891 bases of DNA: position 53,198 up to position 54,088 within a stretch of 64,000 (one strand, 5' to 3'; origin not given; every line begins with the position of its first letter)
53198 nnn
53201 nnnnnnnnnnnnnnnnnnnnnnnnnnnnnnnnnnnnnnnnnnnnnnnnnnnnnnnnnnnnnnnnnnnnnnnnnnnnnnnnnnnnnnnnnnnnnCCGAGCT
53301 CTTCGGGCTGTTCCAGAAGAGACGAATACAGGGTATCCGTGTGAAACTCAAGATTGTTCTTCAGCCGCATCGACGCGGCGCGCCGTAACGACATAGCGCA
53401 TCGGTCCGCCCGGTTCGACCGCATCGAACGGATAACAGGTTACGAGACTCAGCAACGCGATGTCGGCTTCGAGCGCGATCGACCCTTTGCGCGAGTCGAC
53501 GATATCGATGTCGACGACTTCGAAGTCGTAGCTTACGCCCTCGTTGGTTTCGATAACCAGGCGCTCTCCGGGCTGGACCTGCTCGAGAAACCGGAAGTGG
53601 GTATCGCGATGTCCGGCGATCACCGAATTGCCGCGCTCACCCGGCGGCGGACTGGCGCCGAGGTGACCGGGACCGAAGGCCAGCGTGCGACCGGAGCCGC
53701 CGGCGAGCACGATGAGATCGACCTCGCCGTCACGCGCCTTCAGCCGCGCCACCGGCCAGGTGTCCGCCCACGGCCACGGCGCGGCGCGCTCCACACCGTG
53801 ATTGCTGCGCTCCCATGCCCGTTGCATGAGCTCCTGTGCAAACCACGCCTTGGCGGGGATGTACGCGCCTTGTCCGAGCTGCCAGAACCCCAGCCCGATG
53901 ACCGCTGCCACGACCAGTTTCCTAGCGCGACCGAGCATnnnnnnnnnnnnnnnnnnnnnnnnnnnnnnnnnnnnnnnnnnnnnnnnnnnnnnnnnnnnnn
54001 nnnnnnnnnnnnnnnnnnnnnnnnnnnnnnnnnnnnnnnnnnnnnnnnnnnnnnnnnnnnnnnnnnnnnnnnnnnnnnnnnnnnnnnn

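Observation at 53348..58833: Complete Gram-negative 'dedicated sortase' system: sortase + single VIT/vWA target + divergent two-component system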

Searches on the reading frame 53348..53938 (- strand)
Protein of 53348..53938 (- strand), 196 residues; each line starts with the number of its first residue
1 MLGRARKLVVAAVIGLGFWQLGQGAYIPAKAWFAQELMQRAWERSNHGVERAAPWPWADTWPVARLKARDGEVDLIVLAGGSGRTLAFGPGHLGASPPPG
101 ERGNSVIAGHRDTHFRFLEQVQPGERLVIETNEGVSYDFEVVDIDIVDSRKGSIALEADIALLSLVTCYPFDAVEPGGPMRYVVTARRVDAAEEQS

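Call 3: search_protein_families(library=ncbifam, proteins=[window:53348-53938:-], max_evalue=0.001)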
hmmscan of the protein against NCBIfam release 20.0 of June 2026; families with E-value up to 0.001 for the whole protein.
window:53348-53938:- (196 aa): 7 families
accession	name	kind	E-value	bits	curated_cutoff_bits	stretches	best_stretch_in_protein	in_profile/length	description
TIGR03784.1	marine_sortase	equivalog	3.3e-62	209.2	158.25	1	16-186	4-174/174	class GN sortase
NF058671.1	sortase_SrtD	exception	8.9e-24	84.2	140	1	63-187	64-186/187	class D sortase, LPxTATN-specific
NF033746.1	class_D_sortase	subfamily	2.4e-23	82.4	165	1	72-189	19-134/135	class D sortase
TIGR01076.1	sortase_fam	subfamily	1.8e-14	53.7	39.35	1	72-192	9-131/136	sortase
NF033747.1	class_E_sortase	subfamily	4e-11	43.2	160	1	39-169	42-190/211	class E sortase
NF033745.1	class_C_sortase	subfamily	1.2e-09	38.2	160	1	63-188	93-220/220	class C sortase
NF033748.1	class_F_sortase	subfamily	4e-07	29.8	166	1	94-168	51-133/155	class F sortase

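Call 4: search_protein_families(library=pfam, proteins=[window:53348-53938:-], max_evalue=0.001)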
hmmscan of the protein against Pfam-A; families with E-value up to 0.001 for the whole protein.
window:53348-53938:- (196 aa): 1 family
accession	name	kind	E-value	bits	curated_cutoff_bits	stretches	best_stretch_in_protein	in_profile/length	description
PF04203.18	Sortase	-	9.5e-26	90.4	26.6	1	72-189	7-125/125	Sortase domain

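Call 14: find_homologous_proteins(query=window:53348-53938:-, max_evalue=0.00001)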
Query window:53348-53938:- (196 aa): 8000 proteins with E <= 0.00001 among 8000 candidates; the best 120 are listed.
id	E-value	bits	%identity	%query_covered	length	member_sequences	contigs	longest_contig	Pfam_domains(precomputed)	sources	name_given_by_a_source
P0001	1.0e-127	441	100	100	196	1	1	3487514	PF04203.19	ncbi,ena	-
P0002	2.1e-100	352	80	96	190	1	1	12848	PF04203.19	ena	-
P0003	3.1e-98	345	78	96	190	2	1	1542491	PF04203.19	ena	-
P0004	1.2e-94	333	80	92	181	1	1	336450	PF04203.19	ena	-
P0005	1.6e-90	320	74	92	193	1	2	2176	PF04203.19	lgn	-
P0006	4.7e-89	315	76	91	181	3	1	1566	PF04203.19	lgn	-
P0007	5.7e-89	315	76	91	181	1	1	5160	PF04203.19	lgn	-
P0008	1.1e-87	311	72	96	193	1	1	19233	PF04203.19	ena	-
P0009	1.2e-87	310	72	94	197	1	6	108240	PF04203.19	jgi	jgi:sortase A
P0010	1.3e-87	310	73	94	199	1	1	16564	PF04203.19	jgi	-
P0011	1.5e-87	310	73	92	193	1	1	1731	PF04203.19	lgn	-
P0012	1.7e-87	310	72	95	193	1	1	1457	PF04203.19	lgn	-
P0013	2.1e-87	310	71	95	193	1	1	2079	PF04203.19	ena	-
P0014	2.2e-87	310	73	96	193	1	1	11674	PF04203.19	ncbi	-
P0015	2.3e-87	310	72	96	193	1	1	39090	PF04203.19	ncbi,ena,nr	ncbi:MAG: class GN sortase [Woeseiaceae bacterium]|nr:class GN sortase [Woeseiaceae bacterium]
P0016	2.8e-87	309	73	95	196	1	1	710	PF04203.19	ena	-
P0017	3.9e-87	309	73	91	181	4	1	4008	PF04203.19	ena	-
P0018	4.1e-87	309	75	91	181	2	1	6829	PF04203.19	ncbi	ncbi:MAG: class GN sortase [Pseudomonadota bacterium]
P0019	4.3e-87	309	70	95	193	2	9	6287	PF04203.19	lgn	-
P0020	4.7e-87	309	72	95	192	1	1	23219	PF04203.19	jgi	jgi:sortase A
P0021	6.9e-87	308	71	96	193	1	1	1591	PF04203.19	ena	-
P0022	7.0e-87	308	74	94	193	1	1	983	PF04203.19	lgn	-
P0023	7.9e-87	308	72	95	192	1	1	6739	PF04203.19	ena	-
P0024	9.4e-87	308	72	95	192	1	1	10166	PF04203.19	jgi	jgi:sortase A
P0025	1.0e-86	307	72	95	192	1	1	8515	PF04203.19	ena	-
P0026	1.2e-86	307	72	95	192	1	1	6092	PF04203.19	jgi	jgi:sortase A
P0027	1.3e-86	307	72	95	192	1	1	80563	PF04203.19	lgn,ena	-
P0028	1.3e-86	307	72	94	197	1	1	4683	PF04203.19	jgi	-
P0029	1.4e-86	307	72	96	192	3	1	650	PF04203.19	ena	-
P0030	1.8e-86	307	71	95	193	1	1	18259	PF04203.19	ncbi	-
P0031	2.3e-86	306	74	92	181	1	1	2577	PF04203.19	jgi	jgi:sortase A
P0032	2.9e-86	306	71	96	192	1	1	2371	PF04203.19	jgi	jgi:sortase A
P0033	3.1e-86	306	71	96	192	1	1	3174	PF04203.19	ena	-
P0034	3.1e-86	306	71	96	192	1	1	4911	PF04203.19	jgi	-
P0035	3.1e-86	306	74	91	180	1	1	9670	PF04203.19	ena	-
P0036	3.3e-86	306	71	96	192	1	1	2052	PF04203.19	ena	-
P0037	3.4e-86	306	71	96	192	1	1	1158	PF04203.19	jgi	jgi:sortase A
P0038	3.7e-86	306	70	95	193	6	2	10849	PF04203.19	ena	-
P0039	4.4e-86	305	71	96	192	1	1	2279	PF04203.19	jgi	-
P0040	4.5e-86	305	71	95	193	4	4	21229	PF04203.19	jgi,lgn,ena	-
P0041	4.8e-86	305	69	97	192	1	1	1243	PF04203.19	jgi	-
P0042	4.9e-86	305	70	96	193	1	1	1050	PF04203.19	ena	-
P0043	5.0e-86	305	70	96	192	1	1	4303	PF04203.19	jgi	jgi:sortase A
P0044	5.0e-86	305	71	96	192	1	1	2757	PF04203.19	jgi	jgi:sortase A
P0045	5.0e-86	305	70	96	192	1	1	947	PF04203.19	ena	-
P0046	5.0e-86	305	71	95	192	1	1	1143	PF04203.19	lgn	-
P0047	5.0e-86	305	71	96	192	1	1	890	PF04203.19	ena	-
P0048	5.4e-86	305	71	96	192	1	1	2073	PF04203.19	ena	-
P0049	5.5e-86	305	70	98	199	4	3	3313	PF04203.19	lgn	-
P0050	5.5e-86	305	70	95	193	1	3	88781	PF04203.19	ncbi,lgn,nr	ncbi:MAG: class GN sortase [Woeseiaceae bacterium]|nr:class GN sortase [Woeseiaceae bacterium]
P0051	6.0e-86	305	71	96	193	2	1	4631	PF04203.19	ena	-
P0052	6.3e-86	305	68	96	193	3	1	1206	PF04203.19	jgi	jgi:sortase A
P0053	7.6e-86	305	71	96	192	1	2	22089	PF04203.19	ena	-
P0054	7.8e-86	305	71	95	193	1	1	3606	PF04203.19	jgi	-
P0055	8.0e-86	304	72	93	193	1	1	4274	PF04203.19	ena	-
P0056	9.0e-86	304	70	96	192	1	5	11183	PF04203.19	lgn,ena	-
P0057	9.1e-86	304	70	96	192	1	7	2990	PF04203.19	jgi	jgi:sortase A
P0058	9.4e-86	304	71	95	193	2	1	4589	PF04203.19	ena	-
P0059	9.6e-86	304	70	96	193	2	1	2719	PF04203.19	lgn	-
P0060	9.7e-86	304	70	95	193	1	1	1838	PF04203.19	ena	-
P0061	9.8e-86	304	70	95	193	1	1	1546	PF04203.19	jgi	-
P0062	1.0e-85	304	70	96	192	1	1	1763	PF04203.19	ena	-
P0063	1.0e-85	304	69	94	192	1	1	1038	PF04203.19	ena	-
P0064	1.0e-85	304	70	96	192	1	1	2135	PF04203.19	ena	-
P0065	1.1e-85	304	70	96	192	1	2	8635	PF04203.19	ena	-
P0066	1.1e-85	304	70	95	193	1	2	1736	PF04203.19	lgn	-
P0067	1.1e-85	304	73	92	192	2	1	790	PF04203.19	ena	-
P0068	1.3e-85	304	72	95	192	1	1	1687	PF04203.19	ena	-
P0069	1.3e-85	304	71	94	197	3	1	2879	PF04203.19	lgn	-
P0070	1.3e-85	304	73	93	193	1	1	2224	PF04203.19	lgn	-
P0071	1.4e-85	304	70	94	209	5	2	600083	PF04203.19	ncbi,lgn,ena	-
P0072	1.4e-85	304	72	94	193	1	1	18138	PF04203.19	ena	-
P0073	1.5e-85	304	70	96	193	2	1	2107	PF04203.19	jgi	jgi:sortase A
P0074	1.5e-85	304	71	94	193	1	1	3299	PF04203.19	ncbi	-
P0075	1.5e-85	304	70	96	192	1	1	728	PF04203.19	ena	-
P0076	1.6e-85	304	70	96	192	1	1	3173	PF04203.19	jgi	jgi:sortase A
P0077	1.6e-85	304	71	96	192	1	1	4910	PF04203.19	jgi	-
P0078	1.7e-85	303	72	95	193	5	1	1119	PF04203.19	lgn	-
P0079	1.7e-85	303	70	96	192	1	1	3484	PF04203.19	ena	-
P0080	1.8e-85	303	70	95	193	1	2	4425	PF04203.19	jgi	jgi:sortase A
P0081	1.8e-85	303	71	96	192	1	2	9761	PF04203.19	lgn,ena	-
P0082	1.9e-85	303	74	91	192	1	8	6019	PF04203.19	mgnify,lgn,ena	mgnify:FL=1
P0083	2.0e-85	303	70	96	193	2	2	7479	PF04203.19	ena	-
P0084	2.0e-85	303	70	95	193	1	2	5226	PF04203.19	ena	-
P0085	2.0e-85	303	70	95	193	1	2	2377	PF04203.19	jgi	-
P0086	2.0e-85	303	71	96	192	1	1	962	PF04203.19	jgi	-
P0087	2.1e-85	303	69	96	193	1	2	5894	PF04203.19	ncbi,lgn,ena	-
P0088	2.1e-85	303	72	92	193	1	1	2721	PF04203.19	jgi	jgi:sortase A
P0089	2.1e-85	303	71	95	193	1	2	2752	PF04203.19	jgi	-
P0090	2.3e-85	303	71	95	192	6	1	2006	PF04203.19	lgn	-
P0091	2.3e-85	303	71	96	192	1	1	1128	PF04203.19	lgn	-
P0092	2.4e-85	303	69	96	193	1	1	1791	PF04203.19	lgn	-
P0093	2.5e-85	303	72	95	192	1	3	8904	PF04203.19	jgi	jgi:sortase A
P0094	2.6e-85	303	73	92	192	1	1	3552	PF04203.19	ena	-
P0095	2.9e-85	303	72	95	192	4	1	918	PF04203.19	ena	-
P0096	3.1e-85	303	70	95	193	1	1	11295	PF04203.19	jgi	-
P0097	3.2e-85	303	69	94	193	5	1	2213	PF04203.19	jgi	jgi:sortase A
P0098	3.2e-85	303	69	96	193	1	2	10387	PF04203.19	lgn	-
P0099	3.3e-85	302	69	96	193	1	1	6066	PF04203.19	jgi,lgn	jgi:sortase A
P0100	3.7e-85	302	68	92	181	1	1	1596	PF04203.19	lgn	-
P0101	3.8e-85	302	73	92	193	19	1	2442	PF04203.19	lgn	-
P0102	4.0e-85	302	70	95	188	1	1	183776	PF04203.19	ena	-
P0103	4.1e-85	302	70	96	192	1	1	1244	PF04203.19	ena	-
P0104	4.1e-85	302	71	96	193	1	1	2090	PF04203.19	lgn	-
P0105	4.3e-85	302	70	95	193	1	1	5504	PF04203.19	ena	-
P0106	4.3e-85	302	72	92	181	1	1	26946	PF04203.19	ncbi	-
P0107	4.4e-85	302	70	95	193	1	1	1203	PF04203.19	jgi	-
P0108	4.5e-85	302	68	96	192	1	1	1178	PF04203.19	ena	-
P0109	4.6e-85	302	72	95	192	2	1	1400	PF04203.19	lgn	-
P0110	4.6e-85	302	70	96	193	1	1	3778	PF04203.19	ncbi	-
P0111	4.7e-85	302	71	92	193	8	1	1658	PF04203.19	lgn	-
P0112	4.7e-85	302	69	96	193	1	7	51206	PF04203.19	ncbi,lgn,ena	-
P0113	4.7e-85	302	73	93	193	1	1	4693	PF04203.19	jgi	-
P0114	4.8e-85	302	71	94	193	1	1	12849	PF04203.19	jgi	jgi:sortase A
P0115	4.9e-85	302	70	95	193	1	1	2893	PF04203.19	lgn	-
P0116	5.1e-85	302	70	94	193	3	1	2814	PF04203.19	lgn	-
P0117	5.6e-85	302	71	93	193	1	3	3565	PF04203.19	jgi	jgi:sortase A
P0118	5.6e-85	302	69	96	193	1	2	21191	PF04203.19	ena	-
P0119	5.7e-85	302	69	96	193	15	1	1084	PF04203.19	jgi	-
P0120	5.9e-85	302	69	96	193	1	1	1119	PF04203.19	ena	-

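Call 16: find_encoding_contigs(protein=P0001, flank=10000, max_places=3)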
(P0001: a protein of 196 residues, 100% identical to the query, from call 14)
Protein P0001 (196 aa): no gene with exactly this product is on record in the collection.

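Call 20: search_solved_structures(query=window:53348-53938:-, max_evalue=0.001, show_alignments=2)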
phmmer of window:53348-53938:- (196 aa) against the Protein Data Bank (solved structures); distinct sequences matched with E-value up to 0.001: 10.
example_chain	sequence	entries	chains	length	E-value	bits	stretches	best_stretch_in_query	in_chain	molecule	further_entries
2ln7_A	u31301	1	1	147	3.9e-12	49.1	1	80-188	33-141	LPXTG-site transpeptidase family protein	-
8t28_A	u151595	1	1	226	2.2e-08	36.9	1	63-172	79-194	Class C sortase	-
2xwg_A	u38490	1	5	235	1.6e-05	27.6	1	64-173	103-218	SORTASE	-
4d70_A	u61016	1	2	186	5e-05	25.9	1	75-169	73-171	SORTASE FAMILY PROTEIN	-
5uus_A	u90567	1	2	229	8.5e-05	25.2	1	74-144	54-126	Possible sortase-like protein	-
5utt_A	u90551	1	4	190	0.00017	24.2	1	88-187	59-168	Sortase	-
5cuw_A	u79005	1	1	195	0.00028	23.5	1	93-134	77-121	SrtE1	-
5go6_A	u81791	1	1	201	0.00048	22.7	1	49-170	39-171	Putative secreted protein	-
2w1k_A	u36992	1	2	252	0.00062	22.3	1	78-172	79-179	PUTATIVE SORTASE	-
7f87_A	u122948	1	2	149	0.00084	21.9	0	61-169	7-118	Class A sortase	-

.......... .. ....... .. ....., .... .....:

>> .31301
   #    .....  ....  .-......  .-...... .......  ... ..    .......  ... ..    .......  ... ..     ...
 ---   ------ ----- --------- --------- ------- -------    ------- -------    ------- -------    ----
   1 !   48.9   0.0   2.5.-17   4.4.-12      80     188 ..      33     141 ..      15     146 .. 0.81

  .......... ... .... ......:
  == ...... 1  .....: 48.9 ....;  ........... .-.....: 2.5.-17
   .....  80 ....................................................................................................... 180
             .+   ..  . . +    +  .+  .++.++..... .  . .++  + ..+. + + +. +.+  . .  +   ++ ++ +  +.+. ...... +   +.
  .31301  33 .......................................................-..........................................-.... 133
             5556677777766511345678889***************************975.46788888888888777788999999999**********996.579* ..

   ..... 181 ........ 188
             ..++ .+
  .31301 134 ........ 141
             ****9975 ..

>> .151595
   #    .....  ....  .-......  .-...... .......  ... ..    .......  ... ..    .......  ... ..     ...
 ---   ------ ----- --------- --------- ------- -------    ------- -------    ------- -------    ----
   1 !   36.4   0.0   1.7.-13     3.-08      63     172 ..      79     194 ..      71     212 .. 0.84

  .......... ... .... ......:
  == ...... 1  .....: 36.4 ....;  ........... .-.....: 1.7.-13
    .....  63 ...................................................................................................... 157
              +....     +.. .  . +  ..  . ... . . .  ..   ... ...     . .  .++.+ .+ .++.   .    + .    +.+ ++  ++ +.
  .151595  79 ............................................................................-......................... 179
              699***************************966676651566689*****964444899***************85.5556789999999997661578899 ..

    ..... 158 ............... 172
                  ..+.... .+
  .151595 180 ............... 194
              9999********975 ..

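Call 23: search_protein_representatives(protein=window:53348-53938:-)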
Query: 196 residues. Proteins with E-value up to 0.001 (for the whole library): 7211; up to 1e-10: 2765; up to 1e-30: 481. The best 150 are listed.
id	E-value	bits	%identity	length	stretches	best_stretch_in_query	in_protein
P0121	6.3e-74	264.0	63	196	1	7-188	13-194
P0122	6.0e-61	221.6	57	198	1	2-188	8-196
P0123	9.9e-59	214.3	55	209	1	9-189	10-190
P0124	4.3e-58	212.3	57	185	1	10-188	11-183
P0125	2.9e-56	206.3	54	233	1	18-190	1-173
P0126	1.1e-54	201.2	49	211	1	5-191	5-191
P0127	2.2e-54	200.1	48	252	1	11-189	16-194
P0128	3.0e-54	199.7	51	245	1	10-193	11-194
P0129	3.9e-54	199.3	70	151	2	8-91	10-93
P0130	5.8e-54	198.8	49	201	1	8-190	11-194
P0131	9.7e-54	198.1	49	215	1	4-186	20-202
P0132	2.5e-52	193.5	50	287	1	13-192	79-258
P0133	3.4e-52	193.0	51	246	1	4-189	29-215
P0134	6.3e-52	192.1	50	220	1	9-186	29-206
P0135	3.3e-51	189.8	48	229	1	6-186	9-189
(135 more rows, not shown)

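Call 25: find_related_loci(query=A1, collection=genome_contigs, flank=8000)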
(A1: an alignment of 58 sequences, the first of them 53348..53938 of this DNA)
Query A1 (196 aa) in genome_contigs; peptide patterns used: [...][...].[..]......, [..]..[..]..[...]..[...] (x = any residue, [..] = any of these).
600 stretches matched a pattern (row limit reached: there are more); 593 encode a relative of the query (tblastn E <= 1e-3); the best 80 are kept; 80 distinct loci.
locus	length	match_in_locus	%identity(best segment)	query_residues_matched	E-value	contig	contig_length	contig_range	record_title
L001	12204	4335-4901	67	1-189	3e-86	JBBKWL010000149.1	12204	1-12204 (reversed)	MAG: Woeseiaceae bacterium isolate metabat_bins.284 k119_3342995, whole genome shotgun sequence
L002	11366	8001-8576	68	1-189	3e-86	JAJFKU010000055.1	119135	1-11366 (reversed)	MAG: Woeseiaceae bacterium isolate OFTM62 OFTM62_54, whole genome shotgun sequence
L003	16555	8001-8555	68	5-189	3e-85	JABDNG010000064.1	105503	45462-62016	MAG: Woeseiaceae bacterium isolate SS_bin_121 k127_476977, whole genome shotgun sequence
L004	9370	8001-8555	68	4-188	5e-84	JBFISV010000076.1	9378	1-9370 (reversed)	MAG: Woeseiaceae bacterium isolate Mix_sand13.2021.11.D.80 k141_166484_length_9378_cov_13.3155, whole genome shotgun seq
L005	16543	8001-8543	71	9-189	6e-84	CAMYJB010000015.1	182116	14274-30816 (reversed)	MAG: uncultured Woeseiaceae bacterium isolate ES_Gamma_089 genome assembly, contig: scaffold_186, whole genome shotgun s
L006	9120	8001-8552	68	4-187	1e-83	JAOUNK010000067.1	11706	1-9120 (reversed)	MAG: Gammaproteobacteria bacterium isolate 8_1_July_SF_Bin69 8_1_July_SF_Bin69_scaffold_2198_c1, whole genome shotgun se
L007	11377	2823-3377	67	5-189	9e-83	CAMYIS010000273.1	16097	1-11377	MAG: uncultured Woeseiaceae bacterium isolate FCS_Gamma_093 genome assembly, contig: scaffold_6852, whole genome shotgun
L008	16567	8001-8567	67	1-189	2e-82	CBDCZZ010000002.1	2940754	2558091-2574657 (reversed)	MAG: Woeseiaceae bacterium isolate 85ae31f4-af88-4ca0-a4c6-92000f22cee6 genome assembly, contig: contig_2, whole genome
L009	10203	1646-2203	68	4-189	1e-81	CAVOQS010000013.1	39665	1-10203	MAG: uncultured Gammaproteobacteria bacterium isolate MFD09964.bin.1.340 genome assembly, contig: contig_4110, whole gen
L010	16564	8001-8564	66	5-189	3e-81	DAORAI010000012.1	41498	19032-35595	MAG TPA_asm: Woeseiaceae bacterium isolate AMR_MDS_0962 NODE_211_length_41498_cov_5.393915, whole genome shotgun sequenc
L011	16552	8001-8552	66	4-187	3e-81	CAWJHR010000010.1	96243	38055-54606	MAG: uncultured Gammaproteobacteria bacterium isolate MFD03551.bin.3.68 genome assembly, contig: contig_43004, whole gen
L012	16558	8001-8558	64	4-189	5e-81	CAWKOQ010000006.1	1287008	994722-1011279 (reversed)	MAG: uncultured Gammaproteobacteria bacterium isolate MFD03551.bin.1.156 genome assembly, contig: contig_23985, whole ge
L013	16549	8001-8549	67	5-187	4e-81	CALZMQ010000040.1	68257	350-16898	MAG: uncultured Woeseiaceae bacterium isolate FO_M_Gamma_097 genome assembly, contig: scaffold_806, whole genome shotgun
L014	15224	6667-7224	63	4-189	1e-80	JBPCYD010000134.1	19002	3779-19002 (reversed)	MAG: Woeseiaceae bacterium isolate MAG_seacave_37 S1Ck127_8065496, whole genome shotgun sequence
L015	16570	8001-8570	64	1-187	1e-80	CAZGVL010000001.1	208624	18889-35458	MAG TPA_asm: uncultured Woeseiaceae bacterium isolate SRP155585_co1_177 genome assembly, contig: NODE_1_length_208624_co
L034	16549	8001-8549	50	4-186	2e-58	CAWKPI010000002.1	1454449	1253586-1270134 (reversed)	MAG: uncultured Nitrospiraceae bacterium isolate MFD03899.bin.2.136 genome assembly, contig: contig_23858, whole genome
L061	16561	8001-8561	48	5-187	2e-55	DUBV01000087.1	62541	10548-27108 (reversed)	MAG TPA_asm: Thiotrichaceae bacterium isolate UWMA-0311 NODE_731_length_62541_cov_0.619839, whole genome shotgun sequenc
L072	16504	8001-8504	55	26-193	6e-55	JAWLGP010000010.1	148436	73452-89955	MAG: Gammaproteobacteria bacterium isolate 30dZY2.bin.113 NODE_232_length_148436_cov_19.646622, whole genome shotgun seq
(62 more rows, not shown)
